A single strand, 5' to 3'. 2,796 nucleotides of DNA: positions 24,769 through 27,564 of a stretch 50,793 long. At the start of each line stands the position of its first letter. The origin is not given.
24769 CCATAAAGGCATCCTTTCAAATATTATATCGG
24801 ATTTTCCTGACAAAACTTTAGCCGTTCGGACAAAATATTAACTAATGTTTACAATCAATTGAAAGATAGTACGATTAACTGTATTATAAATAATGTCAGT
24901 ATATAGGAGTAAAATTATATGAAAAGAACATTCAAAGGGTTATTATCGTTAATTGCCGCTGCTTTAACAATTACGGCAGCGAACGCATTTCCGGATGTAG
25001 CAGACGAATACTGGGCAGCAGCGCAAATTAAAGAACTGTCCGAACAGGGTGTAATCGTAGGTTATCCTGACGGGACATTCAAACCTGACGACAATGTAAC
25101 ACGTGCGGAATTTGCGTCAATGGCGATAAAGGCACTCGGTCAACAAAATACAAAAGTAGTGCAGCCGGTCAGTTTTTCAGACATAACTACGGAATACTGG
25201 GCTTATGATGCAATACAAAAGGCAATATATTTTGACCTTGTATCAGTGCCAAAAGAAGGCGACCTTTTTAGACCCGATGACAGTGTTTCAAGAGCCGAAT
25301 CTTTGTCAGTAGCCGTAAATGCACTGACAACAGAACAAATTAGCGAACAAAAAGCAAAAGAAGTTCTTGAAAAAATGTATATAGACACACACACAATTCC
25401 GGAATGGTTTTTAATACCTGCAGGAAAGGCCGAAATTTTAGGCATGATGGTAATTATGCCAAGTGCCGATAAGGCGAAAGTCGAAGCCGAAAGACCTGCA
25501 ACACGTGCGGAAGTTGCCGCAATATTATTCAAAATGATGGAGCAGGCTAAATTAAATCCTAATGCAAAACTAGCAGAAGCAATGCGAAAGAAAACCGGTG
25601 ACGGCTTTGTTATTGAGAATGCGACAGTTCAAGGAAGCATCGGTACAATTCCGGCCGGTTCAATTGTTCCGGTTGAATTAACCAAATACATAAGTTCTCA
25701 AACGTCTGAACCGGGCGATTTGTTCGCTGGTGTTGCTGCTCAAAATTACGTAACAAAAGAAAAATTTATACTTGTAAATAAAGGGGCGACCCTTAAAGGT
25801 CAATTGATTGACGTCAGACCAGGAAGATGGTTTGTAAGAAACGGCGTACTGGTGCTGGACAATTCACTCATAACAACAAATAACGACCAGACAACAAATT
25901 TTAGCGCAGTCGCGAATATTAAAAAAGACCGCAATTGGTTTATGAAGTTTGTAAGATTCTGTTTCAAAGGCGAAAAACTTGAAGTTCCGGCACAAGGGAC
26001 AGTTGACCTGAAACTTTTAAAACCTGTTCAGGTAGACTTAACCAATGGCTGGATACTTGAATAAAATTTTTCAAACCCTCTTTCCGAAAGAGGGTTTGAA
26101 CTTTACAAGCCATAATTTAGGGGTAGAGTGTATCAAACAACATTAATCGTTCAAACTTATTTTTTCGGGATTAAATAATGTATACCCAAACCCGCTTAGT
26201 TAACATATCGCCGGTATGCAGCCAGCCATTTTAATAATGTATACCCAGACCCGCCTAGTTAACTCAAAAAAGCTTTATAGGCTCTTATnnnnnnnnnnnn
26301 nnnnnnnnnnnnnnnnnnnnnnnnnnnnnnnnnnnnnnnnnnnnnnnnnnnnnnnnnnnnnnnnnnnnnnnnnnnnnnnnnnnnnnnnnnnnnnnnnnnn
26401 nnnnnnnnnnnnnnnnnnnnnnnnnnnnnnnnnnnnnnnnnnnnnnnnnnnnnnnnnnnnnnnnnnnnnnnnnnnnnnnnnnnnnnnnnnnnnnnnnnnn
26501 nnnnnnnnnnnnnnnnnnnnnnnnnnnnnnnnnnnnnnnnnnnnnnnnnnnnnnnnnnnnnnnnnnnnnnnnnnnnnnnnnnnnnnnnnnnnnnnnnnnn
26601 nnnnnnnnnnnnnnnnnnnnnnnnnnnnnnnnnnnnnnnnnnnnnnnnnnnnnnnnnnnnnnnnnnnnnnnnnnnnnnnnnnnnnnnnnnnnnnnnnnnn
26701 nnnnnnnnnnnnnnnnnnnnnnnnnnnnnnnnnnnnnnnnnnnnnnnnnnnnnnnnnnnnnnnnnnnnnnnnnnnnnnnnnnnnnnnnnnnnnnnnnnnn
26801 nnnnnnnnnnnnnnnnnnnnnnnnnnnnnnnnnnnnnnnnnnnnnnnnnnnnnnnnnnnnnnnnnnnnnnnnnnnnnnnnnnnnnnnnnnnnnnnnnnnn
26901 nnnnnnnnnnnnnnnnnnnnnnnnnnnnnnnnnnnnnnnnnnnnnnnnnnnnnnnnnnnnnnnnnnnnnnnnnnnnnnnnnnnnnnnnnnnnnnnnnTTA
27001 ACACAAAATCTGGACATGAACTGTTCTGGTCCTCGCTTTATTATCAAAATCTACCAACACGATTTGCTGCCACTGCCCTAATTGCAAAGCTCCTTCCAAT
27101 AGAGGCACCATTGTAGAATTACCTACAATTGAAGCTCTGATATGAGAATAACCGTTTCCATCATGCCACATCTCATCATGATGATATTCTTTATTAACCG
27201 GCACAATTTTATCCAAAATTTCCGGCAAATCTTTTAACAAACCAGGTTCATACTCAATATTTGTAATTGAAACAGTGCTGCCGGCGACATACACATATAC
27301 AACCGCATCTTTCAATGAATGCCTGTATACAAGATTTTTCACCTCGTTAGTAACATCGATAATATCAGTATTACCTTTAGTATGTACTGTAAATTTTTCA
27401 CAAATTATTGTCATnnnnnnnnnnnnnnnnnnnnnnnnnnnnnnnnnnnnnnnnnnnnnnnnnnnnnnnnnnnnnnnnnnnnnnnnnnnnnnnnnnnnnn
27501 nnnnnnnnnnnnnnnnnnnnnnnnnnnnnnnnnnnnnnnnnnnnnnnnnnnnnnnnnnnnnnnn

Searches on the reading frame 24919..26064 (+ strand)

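Call 64: search_protein_families(library=pfam, proteins=[window:24919-26064:+], max_evalue=0.00001)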
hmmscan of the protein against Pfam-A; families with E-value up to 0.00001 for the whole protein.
window:24919-26064:+ (381 aa): 1 family
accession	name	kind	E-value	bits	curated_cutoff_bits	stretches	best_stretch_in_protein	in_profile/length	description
PF00395.25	SLH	-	6.5e-21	74.5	20.8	2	24-66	2-44/44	S-layer homology domain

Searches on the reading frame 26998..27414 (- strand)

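Call 64: search_protein_families(library=pfam, proteins=[window:26998-27414:-], max_evalue=0.00001)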
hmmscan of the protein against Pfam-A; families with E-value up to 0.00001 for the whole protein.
window:26998-27414:- (138 aa): 1 family
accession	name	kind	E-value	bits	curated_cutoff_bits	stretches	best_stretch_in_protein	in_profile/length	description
PF01894.22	UPF0047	-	2.3e-31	108.8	27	1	20-136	1-117/117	Uncharacterised protein family UPF0047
